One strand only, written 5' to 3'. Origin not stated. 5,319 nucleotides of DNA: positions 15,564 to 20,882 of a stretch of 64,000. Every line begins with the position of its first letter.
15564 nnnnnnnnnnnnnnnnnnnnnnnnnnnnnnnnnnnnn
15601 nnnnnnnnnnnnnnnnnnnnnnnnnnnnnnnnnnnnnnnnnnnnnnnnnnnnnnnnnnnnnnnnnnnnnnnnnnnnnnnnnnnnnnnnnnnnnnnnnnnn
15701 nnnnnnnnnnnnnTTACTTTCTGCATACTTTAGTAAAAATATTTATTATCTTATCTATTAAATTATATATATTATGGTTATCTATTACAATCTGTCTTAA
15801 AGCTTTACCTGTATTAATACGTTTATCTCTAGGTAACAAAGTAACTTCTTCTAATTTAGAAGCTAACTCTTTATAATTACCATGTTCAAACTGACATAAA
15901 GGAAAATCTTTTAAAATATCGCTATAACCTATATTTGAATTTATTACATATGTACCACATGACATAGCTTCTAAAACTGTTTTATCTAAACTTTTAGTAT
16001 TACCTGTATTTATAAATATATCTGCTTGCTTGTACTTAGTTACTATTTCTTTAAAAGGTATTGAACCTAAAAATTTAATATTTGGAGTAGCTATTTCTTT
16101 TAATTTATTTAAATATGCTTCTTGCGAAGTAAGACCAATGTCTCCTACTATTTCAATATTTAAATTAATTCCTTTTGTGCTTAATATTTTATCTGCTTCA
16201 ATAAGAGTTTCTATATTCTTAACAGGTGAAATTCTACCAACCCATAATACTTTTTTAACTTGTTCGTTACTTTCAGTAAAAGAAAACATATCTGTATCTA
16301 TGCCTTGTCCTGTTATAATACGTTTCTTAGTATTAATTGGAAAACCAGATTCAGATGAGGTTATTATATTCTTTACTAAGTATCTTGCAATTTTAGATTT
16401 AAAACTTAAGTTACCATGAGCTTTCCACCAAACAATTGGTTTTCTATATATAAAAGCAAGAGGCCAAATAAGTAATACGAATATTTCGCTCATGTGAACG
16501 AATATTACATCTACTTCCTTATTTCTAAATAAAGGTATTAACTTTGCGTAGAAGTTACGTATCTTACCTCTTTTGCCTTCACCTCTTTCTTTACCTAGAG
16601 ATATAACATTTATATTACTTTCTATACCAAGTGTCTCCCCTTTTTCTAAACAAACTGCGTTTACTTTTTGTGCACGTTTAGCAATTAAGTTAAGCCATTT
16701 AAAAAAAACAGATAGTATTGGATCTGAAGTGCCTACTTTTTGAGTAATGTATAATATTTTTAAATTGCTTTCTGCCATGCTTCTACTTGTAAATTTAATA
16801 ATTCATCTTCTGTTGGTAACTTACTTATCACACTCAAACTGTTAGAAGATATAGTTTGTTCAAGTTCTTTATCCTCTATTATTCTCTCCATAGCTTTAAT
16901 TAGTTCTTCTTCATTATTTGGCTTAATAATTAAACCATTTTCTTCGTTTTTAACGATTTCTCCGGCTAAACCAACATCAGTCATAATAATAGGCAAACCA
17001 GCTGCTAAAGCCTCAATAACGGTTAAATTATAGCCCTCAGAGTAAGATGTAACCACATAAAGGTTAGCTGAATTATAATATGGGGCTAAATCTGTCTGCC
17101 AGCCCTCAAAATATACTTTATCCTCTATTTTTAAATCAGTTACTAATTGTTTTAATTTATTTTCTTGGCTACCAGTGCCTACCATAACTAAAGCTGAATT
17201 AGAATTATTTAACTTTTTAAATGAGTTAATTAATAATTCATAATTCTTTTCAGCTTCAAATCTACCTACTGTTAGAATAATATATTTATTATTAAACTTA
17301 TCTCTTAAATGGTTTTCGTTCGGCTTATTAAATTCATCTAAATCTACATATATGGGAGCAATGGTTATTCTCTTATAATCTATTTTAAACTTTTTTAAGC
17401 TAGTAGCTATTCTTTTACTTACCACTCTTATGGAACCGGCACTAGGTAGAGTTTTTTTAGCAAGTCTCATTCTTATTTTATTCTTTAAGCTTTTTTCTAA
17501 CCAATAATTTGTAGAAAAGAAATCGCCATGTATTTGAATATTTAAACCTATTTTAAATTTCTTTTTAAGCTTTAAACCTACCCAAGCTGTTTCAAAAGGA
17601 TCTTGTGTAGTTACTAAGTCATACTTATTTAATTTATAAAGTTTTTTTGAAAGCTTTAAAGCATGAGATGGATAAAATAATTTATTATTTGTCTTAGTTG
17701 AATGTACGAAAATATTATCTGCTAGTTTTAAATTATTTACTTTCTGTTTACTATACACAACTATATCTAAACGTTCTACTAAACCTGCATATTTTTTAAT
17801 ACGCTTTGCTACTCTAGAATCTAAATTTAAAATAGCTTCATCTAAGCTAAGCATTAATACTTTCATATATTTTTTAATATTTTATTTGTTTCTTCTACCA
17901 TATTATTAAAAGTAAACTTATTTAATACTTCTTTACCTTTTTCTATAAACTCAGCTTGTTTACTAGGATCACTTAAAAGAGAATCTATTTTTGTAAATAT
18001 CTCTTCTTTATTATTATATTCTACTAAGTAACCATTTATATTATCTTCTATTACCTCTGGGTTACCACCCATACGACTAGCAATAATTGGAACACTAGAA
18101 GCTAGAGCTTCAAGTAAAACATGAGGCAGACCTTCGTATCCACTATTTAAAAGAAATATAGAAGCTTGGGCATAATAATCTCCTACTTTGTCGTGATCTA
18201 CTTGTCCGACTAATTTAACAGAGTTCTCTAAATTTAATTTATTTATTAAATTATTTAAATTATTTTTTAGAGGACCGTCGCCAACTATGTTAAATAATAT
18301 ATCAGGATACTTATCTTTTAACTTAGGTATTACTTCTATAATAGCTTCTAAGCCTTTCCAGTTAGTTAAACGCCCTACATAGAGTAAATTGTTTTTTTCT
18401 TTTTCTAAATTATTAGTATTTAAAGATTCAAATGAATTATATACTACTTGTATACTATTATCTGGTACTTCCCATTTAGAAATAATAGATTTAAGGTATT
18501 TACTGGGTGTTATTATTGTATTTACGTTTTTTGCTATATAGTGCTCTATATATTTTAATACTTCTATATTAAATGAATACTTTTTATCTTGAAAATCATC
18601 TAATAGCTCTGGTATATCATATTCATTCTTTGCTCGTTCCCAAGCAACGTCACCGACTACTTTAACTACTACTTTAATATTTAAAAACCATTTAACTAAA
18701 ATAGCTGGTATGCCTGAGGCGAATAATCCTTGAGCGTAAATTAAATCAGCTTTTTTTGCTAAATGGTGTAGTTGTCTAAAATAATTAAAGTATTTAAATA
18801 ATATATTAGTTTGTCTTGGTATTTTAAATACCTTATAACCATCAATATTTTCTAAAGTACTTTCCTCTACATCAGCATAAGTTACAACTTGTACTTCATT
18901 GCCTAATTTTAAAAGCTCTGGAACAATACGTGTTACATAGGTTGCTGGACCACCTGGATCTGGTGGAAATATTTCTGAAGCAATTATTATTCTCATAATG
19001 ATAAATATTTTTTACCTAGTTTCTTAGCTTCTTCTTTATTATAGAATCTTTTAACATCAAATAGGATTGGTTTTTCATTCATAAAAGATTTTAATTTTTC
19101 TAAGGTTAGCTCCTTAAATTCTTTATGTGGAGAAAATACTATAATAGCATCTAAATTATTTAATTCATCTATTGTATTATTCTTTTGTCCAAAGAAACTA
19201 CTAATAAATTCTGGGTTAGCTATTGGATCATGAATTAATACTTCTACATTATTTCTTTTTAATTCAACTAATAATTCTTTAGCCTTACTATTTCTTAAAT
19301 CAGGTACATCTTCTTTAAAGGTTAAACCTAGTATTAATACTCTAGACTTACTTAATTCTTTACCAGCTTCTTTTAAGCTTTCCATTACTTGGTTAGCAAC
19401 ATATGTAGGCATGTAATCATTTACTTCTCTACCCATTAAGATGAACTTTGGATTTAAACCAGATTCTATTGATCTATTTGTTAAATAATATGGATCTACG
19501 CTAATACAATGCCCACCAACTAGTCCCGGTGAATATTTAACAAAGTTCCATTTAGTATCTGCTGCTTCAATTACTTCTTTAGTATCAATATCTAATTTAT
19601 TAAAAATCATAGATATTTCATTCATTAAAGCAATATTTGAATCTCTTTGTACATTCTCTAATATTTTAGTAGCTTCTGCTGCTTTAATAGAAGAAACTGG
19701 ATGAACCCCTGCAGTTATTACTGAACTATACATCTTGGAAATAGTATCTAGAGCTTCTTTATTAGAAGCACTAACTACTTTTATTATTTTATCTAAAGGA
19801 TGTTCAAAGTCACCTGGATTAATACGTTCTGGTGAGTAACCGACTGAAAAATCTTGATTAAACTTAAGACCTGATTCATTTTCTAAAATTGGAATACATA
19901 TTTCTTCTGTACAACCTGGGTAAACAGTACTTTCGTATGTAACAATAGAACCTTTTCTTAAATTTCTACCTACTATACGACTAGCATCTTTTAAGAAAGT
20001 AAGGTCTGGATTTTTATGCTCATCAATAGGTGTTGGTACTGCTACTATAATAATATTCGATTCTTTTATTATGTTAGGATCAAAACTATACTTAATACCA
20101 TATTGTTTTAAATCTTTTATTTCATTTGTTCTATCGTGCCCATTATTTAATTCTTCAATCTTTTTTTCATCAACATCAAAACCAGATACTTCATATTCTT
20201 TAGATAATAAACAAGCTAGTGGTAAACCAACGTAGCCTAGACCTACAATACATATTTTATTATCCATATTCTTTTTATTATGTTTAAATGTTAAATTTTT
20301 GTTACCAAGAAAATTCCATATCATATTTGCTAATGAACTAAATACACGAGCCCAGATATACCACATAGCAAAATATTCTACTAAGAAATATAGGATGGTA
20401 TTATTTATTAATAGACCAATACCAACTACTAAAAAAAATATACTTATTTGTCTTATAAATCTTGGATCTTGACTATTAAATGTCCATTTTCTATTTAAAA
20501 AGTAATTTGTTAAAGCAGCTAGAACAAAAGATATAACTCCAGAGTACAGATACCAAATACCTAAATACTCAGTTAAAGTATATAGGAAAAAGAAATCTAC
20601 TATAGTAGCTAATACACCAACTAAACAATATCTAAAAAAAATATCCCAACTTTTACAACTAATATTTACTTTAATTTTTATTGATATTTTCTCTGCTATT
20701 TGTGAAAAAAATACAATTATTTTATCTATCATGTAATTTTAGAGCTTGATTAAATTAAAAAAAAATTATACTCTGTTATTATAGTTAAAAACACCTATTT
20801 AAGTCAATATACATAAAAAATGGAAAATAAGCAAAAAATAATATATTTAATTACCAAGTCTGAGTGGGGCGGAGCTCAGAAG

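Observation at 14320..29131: Surface-glycan cluster directly adjacent to a giant T/S-rich secreted protein: candidate S-layer glycoprotein plus O-glycosylation machinery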

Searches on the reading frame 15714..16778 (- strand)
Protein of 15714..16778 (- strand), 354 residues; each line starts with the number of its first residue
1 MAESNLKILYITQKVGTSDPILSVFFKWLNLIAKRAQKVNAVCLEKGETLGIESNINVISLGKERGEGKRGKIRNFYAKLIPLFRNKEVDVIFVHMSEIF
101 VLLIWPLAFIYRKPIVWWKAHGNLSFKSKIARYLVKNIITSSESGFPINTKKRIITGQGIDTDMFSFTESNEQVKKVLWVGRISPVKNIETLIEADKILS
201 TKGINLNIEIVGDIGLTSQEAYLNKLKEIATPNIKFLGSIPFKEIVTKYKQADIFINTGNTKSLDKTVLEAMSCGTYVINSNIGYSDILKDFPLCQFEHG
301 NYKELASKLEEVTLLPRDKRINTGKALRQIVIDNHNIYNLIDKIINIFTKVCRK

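Call 4: search_protein_families(library=pfam, proteins=[window:15714-16778:-], max_evalue=0.01)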
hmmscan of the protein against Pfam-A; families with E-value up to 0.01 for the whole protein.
window:15714-16778:- (354 aa): 3 families
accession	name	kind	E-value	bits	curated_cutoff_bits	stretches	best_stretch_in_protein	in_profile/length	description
PF00534.26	Glycos_transf_1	-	8.2e-19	68.2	26.4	1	167-323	8-165/172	Glycosyl transferases group 1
PF13692.12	Glyco_trans_1_4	-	9.4e-17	62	27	1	175-311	2-138/142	Glycosyl transferases group 1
PF13524.12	Glyco_trans_1_2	-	1.4e-06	28.8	25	1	206-344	15-142/144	Glycosyl transferase-like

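Call 5: search_protein_families(library=ncbifam, proteins=[window:15714-16778:-], max_evalue=0.01)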
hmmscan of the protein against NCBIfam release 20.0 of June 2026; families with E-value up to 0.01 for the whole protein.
window:15714-16778:- (354 aa): 23 families
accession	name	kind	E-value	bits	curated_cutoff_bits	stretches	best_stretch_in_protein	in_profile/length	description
NF041876.1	EPS_EpsE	equivalog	5.8e-16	58.7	400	1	151-332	186-377/389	exopolysaccharide biosynthesis GT4 family glycosyltransferase EpsE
NF038229.1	Glyco4_Geo_Pelo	equivalog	1.2e-10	40.9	400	1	155-283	137-269/338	GPMC system family 4 glycosyltransferase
NF046085.1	XrtY_assoc_Gly1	equivalog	3.2e-10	39.4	400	1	169-352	204-385/387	XrtY-associated glycosyltransferase XYAG1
NF038255.1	exopoly_VpsD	equivalog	3.2e-10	39.4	300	1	150-352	176-380/381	VpsD family glycosyltransferase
TIGR03088.1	stp2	hypoth_equivalog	8.7e-10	38.2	409.05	1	158-350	178-372/374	TIGR03088 family PEP-CTERM/XrtA system glycosyltransferase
NF007396.0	PRK09922.1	equivalog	1.4e-09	37.3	385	1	170-313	178-324/361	lipopolysaccharide 1,6-galactosyltransferase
TIGR04157.1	glyco_rSAM_CFB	subfamily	8.2e-08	31.6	400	1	172-291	227-341/406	TIGR04157 family glycosyltransferase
NF012028.0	PRK15484.1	subfamily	1.2e-07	31.2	618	1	172-284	191-310/380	lipopolysaccharide N-acetylglucosaminyltransferase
TIGR03999.1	thiol_BshA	equivalog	1.3e-07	30.9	273.7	1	172-350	197-372/375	N-acetyl-alpha-D-glucosaminyl L-malate synthase BshA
TIGR03449.1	mycothiol_MshA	equivalog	4.4e-07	29.2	462.5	1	175-284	221-336/406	D-inositol-3-phosphate glycosyltransferase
TIGR04047.1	MSMEG_0565_glyc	hypoth_equivalog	2.5e-06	26.9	259.85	1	175-318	194-344/373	MSMEG_0565 family glycosyltransferase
NF038295.1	EPS_HpsP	equivalog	4.8e-06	25.8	550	1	169-351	202-387/388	hormogonium polysaccharide biosynthesis glycosyltransferase HpsP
NF053787.1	GlcN_PG_synth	equivalog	5.6e-06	25.4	480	1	172-352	195-360/361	N-acetylglucosaminyl phosphatidylglycerol synthase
NF047880.1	glyco_SdgA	exception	9e-06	24.5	800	1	160-310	301-451/488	serine-aspartate repeat adhesin O-glycosyltransferase SdgA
TIGR02149.1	glgA_Coryne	subfamily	9.5e-06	25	302.4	1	172-351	202-390/391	glycogen synthase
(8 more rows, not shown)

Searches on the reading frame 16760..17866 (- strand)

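Call 4: search_protein_families(library=pfam, proteins=[window:16760-17866:-], max_evalue=0.01)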
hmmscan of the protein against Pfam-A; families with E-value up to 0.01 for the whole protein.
window:16760-17866:- (368 aa): 7 families
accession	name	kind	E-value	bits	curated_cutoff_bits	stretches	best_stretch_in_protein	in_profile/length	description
PF00534.26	Glycos_transf_1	-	1.4e-41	142.4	26.4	1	190-342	11-168/172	Glycosyl transferases group 1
PF13692.12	Glyco_trans_1_4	-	5.7e-35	121.1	27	1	195-332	2-142/142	Glycosyl transferases group 1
PF13439.12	Glyco_transf_4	-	1e-10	42.3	28.5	1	60-177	52-169/170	Glycosyltransferase Family 4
PF20706.3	GT4-conflict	-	4.6e-09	36.2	26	1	188-304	193-320/385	Family 4 Glycosyltransferase in conflict systems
PF13579.12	Glyco_trans_4_4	-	0.00078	20.3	29.7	1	63-171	54-156/158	Glycosyl transferase 4-like domain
PF13524.12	Glyco_trans_1_2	-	0.0018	18.7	25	1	247-341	15-123/144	Glycosyl transferase-like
PF00166.26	Cpn10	-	0.0056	17.1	21.1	0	204-273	17-84/93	Chaperonin 10 Kd subunit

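Call 5: search_protein_families(library=ncbifam, proteins=[window:16760-17866:-], max_evalue=0.01)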
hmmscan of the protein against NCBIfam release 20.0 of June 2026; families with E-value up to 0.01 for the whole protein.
window:16760-17866:- (368 aa): 46 families (the best 25 are shown)
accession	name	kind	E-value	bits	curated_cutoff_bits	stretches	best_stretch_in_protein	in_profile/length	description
TIGR03088.1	stp2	hypoth_equivalog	1.1e-31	110.3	409.05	1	105-347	101-353/374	TIGR03088 family PEP-CTERM/XrtA system glycosyltransferase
TIGR03999.1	thiol_BshA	equivalog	1.3e-28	100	273.7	1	143-349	145-355/375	N-acetyl-alpha-D-glucosaminyl L-malate synthase BshA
NF050063.1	ProtGlycPglJ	equivalog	7e-28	97.9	500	1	137-342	139-342/363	N-acetylgalactosamine-N,N'-diacetylbacillosaminyl-diphospho-undecaprenol 4-alpha-N-acetylgalactosaminyltransferase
NF041876.1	EPS_EpsE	equivalog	1.5e-25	90.3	400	1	163-343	184-372/389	exopolysaccharide biosynthesis GT4 family glycosyltransferase EpsE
NF047881.1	glyco_SdgB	exception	1.6e-25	89.8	800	1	154-351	279-481/496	serine-aspartate repeat adhesin O-glycosyltransferase SdgB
NF047684.1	TeichurnBiosyTuaC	equivalog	4.1e-23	81.9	550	1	133-345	155-367/391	teichuronic acid biosynthesis protein TuaC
NF047880.1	glyco_SdgA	exception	6.4e-23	81.1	800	1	167-352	291-476/488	serine-aspartate repeat adhesin O-glycosyltransferase SdgA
NF049988.1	MGlcDAGSynMgs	equivalog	4e-22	79.1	400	1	74-348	80-369/398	alpha-monoglucosyldiacylglycerol synthase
NF053787.1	GlcN_PG_synth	equivalog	2.2e-21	76.1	480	1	63-334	65-328/361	N-acetylglucosaminyl phosphatidylglycerol synthase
NF046085.1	XrtY_assoc_Gly1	equivalog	4.7e-21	75.1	400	1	125-364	144-381/387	XrtY-associated glycosyltransferase XYAG1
NF007396.0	PRK09922.1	equivalog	6.6e-21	74.6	385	1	111-338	106-333/361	lipopolysaccharide 1,6-galactosyltransferase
TIGR04063.1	stp3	hypoth_equivalog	1.1e-19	70.6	442.05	1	123-344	138-372/397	TIGR04063 family PEP-CTERM/XrtA system glycosyltransferase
TIGR03449.1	mycothiol_MshA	equivalog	2.2e-19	69.7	462.5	1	151-348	174-385/406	D-inositol-3-phosphate glycosyltransferase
TIGR02918.1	TIGR02918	equivalog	2.1e-18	66.3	574.6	1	75-330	205-457/500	accessory Sec system glycosyltransferase GtfA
TIGR04157.1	glyco_rSAM_CFB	subfamily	1.1e-17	64.1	400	1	136-332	163-366/406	TIGR04157 family glycosyltransferase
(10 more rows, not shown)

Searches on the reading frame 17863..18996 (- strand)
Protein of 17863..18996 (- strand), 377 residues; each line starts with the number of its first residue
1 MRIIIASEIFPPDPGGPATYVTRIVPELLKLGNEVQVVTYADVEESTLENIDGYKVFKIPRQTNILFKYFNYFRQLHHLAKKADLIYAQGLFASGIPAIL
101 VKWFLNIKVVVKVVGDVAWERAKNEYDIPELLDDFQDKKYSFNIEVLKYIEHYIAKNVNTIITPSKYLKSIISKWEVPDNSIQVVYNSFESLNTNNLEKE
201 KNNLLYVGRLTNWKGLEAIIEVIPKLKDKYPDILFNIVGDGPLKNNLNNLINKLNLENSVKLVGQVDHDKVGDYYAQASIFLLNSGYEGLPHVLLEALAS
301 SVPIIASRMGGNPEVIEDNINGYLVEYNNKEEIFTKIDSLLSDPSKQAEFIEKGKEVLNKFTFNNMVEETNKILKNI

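Call 4: search_protein_families(library=pfam, proteins=[window:17863-18996:-], max_evalue=0.01)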
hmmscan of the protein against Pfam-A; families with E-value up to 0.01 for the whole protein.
window:17863-18996:- (377 aa): 6 families
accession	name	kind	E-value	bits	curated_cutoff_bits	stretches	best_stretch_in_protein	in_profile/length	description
PF00534.26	Glycos_transf_1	-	6.1e-47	159.8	26.4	1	193-356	7-171/172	Glycosyl transferases group 1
PF13692.12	Glyco_trans_1_4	-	2.5e-35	122.2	27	1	202-343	2-142/142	Glycosyl transferases group 1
PF13439.12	Glyco_transf_4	-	1.2e-13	51.9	28.5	1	14-187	1-164/170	Glycosyltransferase Family 4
PF13579.12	Glyco_trans_4_4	-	5.6e-13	50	29.7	1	15-187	1-157/158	Glycosyl transferase 4-like domain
PF13524.12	Glyco_trans_1_2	-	3.9e-07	30.6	25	1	225-369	8-141/144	Glycosyl transferase-like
PF20706.3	GT4-conflict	-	6.5e-06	25.8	26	1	198-358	194-372/385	Family 4 Glycosyltransferase in conflict systems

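Call 5: search_protein_families(library=ncbifam, proteins=[window:17863-18996:-], max_evalue=0.01)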
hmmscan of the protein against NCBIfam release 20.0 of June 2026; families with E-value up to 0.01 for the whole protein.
window:17863-18996:- (377 aa): 44 families (the best 25 are shown)
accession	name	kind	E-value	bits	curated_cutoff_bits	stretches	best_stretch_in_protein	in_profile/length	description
NF041876.1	EPS_EpsE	equivalog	3.7e-31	108.7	400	1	199-362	212-381/389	exopolysaccharide biosynthesis GT4 family glycosyltransferase EpsE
NF047880.1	glyco_SdgA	exception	2e-30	105.9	800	1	139-374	255-487/488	serine-aspartate repeat adhesin O-glycosyltransferase SdgA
TIGR03999.1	thiol_BshA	equivalog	3e-28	98.8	273.7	1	157-374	144-370/375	N-acetyl-alpha-D-glucosaminyl L-malate synthase BshA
NF047881.1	glyco_SdgB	exception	1.4e-27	96.5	800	1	174-375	294-494/496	serine-aspartate repeat adhesin O-glycosyltransferase SdgB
NF047684.1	TeichurnBiosyTuaC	equivalog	2e-26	92.8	550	1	194-354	212-365/391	teichuronic acid biosynthesis protein TuaC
TIGR03088.1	stp2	hypoth_equivalog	3.6e-26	92.1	409.05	1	193-375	186-371/374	TIGR03088 family PEP-CTERM/XrtA system glycosyltransferase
TIGR04063.1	stp3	hypoth_equivalog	7.6e-26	90.9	442.05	1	29-367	28-385/397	TIGR04063 family PEP-CTERM/XrtA system glycosyltransferase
NF050063.1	ProtGlycPglJ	equivalog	7.2e-25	88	500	1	160-366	147-355/363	N-acetylgalactosamine-N,N'-diacetylbacillosaminyl-diphospho-undecaprenol 4-alpha-N-acetylgalactosaminyltransferase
NF050056.1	ProtGlycPglH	equivalog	9e-25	87.5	600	1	188-376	167-352/354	GalNAc-alpha-(1->4)-GalNAc-alpha-(1->3)-diNAcBac-PP-undecaprenol alpha-1,4-N-acetyl-D-galactosaminyltransferase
TIGR02149.1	glgA_Coryne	subfamily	6.5e-24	84.8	302.4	1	145-376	132-389/391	glycogen synthase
NF041010.1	glycosy_Agl16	equivalog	2.4e-22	79.3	575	1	145-374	121-348/352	glycosylation protein Agl16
NF038229.1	Glyco4_Geo_Pelo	equivalog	2.7e-22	79.2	400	1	165-374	125-333/338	GPMC system family 4 glycosyltransferase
TIGR04157.1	glyco_rSAM_CFB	subfamily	3.1e-22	79.1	400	1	19-373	18-405/406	TIGR04157 family glycosyltransferase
NF007396.0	PRK09922.1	equivalog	1.7e-21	76.5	385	1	166-374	144-355/361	lipopolysaccharide 1,6-galactosyltransferase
TIGR02918.1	TIGR02918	equivalog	3.7e-21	75.4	574.6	1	140-365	261-488/500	accessory Sec system glycosyltransferase GtfA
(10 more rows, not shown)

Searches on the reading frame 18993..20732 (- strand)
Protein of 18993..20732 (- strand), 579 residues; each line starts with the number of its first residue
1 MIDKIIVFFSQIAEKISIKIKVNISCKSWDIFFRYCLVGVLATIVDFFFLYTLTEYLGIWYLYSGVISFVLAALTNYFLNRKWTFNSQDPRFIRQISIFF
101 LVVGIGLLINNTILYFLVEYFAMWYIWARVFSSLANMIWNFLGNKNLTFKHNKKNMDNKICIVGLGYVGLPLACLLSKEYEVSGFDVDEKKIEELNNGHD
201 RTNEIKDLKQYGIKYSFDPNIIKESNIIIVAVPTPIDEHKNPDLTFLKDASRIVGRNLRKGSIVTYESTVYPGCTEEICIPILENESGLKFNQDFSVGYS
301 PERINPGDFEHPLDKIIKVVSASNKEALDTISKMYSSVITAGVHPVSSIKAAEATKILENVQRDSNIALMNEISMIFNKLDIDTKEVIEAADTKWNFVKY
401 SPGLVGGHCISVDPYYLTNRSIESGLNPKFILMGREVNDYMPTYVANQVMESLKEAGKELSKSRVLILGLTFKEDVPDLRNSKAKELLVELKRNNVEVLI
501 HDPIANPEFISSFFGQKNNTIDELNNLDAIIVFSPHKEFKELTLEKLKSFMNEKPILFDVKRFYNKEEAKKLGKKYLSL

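Call 4: search_protein_families(library=pfam, proteins=[window:18993-20732:-], max_evalue=0.01)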
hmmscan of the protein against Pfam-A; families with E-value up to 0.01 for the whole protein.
window:18993-20732:- (579 aa): 7 families
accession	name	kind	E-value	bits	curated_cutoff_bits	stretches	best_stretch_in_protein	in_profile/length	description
PF03721.20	UDPG_MGDP_dh_N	-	2.4e-33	115.7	27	1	159-327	2-179/187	UDP-glucose/GDP-mannose dehydrogenase family, NAD binding domain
PF04138.20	GtrA_DPMS_TM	-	1.3e-27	96.7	26.1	1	34-149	1-117/117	GtrA/DPMS, transmembrane domain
PF03720.21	UDPG_MGDP_dh_C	-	6.4e-23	81.5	30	1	466-565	1-102/103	UDP-glucose/GDP-mannose dehydrogenase family, UDP binding domain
PF00984.24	UDPG_MGDP_dh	-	9e-23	80.6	25.4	1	351-439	2-93/94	UDP-glucose/GDP-mannose dehydrogenase family, central domain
PF01210.29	NAD_Gly3P_dh_N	-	8.5e-05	23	23.1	1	159-234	1-79/158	NAD-dependent glycerol-3-phosphate dehydrogenase N-terminus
PF02254.24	TrkA_N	-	0.00012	22.8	23.8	0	160-197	1-39/116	TrkA-N domain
PF03446.21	NAD_binding_2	-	0.001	19.5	21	1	159-276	1-101/161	NAD binding domain of 6-phosphogluconate dehydrogenase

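Call 5: search_protein_families(library=ncbifam, proteins=[window:18993-20732:-], max_evalue=0.01)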
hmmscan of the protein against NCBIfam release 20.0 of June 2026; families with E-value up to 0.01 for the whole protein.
window:18993-20732:- (579 aa): 12 families
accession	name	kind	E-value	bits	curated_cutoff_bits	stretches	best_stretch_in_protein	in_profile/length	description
NF011729.0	PRK15182.1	equivalog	5.8e-124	414.1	592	1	158-567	7-419/425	Vi polysaccharide biosynthesis UDP-N-acetylglucosamine C-6 dehydrogenase TviB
TIGR03026.1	NDP-sugDHase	subfamily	3.5e-116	388.3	189.8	1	159-561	2-412/413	nucleotide sugar dehydrogenase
NF040825.1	UDPMaNacDH_Arch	equivalog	7.9e-67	225.9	750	1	159-561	2-398/418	UDP-N-acetyl-D-mannosamine dehydrogenase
NF008286.0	PRK11064.1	equivalog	3.5e-60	203.8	459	1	158-549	4-409/420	UDP-N-acetyl-D-mannosamine dehydrogenase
NF041297.1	UDPGDh_AglM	equivalog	5.5e-46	157.3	670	1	159-567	2-420/429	UDP-glucose 6-dehydrogenase AglM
NF047673.2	TeichurnBiosyTuaD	equivalog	1.3e-41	143.2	700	1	158-578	2-428/439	UDP-glucose 6-dehydrogenase TuaD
NF011631.0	PRK15057.1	equivalog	3.6e-07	29.6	757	1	159-512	2-347/388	UDP-glucose 6-dehydrogenase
TIGR03025.1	EPS_sugtrans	subfamily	0.00011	21.5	295.55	1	35-219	8-191/445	exopolysaccharide biosynthesis polyprenyl glycosylphosphotransferase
NF008592.0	PRK11559.1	equivalog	0.0021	17.4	397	0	157-390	2-206/296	2-hydroxy-3-oxopropionate reductase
NF007040.0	PRK09496.3-3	equivalog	0.0027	16.3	455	1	147-202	223-278/462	Trk system potassium transporter TrkA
TIGR03023.1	WcaJ_sugtrans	equivalog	0.003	16.9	410.75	1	39-192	11-168/453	undecaprenyl-phosphate glucose phosphotransferase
NF043037.1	ThreonDh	equivalog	0.0085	15.5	350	0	157-200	2-46/297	L-threonate dehydrogenase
